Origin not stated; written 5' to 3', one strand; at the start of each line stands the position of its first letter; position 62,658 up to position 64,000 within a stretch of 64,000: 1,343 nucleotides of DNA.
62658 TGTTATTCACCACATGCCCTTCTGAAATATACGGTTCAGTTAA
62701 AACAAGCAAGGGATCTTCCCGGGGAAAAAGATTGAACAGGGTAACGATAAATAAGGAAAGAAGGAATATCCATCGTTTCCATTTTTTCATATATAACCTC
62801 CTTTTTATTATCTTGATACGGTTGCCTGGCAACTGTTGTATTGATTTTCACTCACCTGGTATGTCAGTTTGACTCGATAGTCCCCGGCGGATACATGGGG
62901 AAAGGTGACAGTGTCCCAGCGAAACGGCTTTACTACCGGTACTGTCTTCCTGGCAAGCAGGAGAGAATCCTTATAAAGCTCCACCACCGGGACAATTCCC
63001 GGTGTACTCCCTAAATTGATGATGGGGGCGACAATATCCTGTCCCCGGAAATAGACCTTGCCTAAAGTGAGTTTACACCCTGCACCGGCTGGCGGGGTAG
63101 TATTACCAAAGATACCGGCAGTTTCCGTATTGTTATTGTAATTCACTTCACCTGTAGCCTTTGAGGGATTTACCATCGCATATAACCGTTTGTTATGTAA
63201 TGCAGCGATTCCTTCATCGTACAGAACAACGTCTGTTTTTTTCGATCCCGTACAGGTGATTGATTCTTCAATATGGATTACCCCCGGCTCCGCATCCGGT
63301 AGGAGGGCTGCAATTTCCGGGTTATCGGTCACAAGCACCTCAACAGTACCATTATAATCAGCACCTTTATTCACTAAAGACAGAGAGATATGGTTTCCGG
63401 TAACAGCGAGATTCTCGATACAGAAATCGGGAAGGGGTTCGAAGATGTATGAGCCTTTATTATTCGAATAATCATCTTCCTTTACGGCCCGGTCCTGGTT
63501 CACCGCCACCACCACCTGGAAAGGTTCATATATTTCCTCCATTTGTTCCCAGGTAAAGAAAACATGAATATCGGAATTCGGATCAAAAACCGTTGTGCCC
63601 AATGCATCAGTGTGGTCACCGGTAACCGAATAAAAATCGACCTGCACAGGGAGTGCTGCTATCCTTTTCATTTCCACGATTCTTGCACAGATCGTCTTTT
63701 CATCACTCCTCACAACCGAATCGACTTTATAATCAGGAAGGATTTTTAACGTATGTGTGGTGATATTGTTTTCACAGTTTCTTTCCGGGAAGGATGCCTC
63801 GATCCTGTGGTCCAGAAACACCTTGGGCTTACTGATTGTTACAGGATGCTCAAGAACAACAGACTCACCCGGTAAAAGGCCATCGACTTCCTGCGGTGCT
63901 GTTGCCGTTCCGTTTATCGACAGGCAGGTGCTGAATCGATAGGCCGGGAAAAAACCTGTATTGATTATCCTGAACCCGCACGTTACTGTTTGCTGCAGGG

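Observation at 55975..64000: Minus-strand cluster of exported proteins: CARDB-repeat protein → 1785-aa tandem beta-sandwich giant with a Cys-ending beta-rich C-terminus → lipoprotein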

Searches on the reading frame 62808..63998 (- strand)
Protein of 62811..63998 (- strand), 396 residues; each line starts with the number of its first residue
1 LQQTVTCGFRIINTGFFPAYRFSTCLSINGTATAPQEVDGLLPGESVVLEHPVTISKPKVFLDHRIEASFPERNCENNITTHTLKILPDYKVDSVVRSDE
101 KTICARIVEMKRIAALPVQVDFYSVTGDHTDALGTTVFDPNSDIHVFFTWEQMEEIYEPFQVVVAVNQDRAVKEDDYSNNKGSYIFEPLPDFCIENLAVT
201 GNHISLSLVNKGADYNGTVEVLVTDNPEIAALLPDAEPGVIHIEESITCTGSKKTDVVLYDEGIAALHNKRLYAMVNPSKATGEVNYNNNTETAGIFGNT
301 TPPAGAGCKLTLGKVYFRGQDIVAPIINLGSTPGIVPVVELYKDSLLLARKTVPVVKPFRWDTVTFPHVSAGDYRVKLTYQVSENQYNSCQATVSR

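Call 5: search_protein_families(library=pfam, proteins=[window:62808-63821:-], max_evalue=0.1)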
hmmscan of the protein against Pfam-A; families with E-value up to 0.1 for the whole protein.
window:62808-63821:- (337 aa): 0 families

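Call 10: search_protein_families(library=ncbifam, proteins=[window:62811-63998:-], max_evalue=0.1)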
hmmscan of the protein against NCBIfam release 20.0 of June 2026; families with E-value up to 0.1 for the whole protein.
window:62811-63998:- (396 aa): 0 families

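Call 15: search_protein_families(library=pfam, proteins=[window:62811-63998:-], max_evalue=0.001)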
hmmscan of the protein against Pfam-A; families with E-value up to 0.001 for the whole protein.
window:62811-63998:- (396 aa): 1 family
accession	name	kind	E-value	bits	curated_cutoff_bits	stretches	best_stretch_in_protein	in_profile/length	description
PF07705.17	CARDB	-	0.00015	22.3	22.7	0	4-55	20-71/101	CARDB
